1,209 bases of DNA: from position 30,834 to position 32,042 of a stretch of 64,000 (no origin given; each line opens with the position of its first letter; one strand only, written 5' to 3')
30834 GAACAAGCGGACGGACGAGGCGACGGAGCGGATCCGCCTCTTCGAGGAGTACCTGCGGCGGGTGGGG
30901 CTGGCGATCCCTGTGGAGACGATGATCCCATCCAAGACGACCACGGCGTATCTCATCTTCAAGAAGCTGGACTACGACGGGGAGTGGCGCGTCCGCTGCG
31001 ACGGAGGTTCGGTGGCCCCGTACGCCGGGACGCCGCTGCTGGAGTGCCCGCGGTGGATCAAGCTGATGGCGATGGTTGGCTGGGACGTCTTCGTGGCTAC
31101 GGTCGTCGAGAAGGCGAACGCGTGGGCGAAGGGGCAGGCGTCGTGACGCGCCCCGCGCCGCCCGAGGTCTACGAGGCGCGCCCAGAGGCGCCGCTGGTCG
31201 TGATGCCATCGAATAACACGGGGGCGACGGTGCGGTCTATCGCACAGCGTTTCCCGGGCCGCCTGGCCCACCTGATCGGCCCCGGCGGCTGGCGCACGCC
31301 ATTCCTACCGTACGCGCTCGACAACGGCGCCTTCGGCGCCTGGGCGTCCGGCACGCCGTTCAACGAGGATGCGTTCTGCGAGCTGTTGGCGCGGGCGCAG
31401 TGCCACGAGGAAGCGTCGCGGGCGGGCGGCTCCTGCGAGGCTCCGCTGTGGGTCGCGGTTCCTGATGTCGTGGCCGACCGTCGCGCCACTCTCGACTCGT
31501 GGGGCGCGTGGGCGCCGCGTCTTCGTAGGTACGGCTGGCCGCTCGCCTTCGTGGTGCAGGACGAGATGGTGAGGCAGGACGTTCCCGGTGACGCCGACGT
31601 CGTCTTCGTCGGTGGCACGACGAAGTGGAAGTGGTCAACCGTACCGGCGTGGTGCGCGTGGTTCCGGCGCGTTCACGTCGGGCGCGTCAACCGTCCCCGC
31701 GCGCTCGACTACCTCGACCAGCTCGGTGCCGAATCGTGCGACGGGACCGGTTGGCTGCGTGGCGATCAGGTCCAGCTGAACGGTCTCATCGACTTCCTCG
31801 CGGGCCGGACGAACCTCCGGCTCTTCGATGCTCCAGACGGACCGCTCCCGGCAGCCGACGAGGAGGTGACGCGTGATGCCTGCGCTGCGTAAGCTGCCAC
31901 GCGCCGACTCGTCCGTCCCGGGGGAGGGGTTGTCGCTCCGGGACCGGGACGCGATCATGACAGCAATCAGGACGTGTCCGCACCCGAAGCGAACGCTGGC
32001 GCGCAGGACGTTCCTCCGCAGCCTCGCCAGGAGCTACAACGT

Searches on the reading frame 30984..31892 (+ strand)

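Call 51: search_protein_families(library=phrogs, proteins=[window:30984-31892:+], max_evalue=0.001)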
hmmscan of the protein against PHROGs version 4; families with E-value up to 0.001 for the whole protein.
window:30984-31892:+ (302 aa): 1 family
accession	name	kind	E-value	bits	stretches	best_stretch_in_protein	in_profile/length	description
phrog_15826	-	unknown function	2e-29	103.8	1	108-272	40-197/212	-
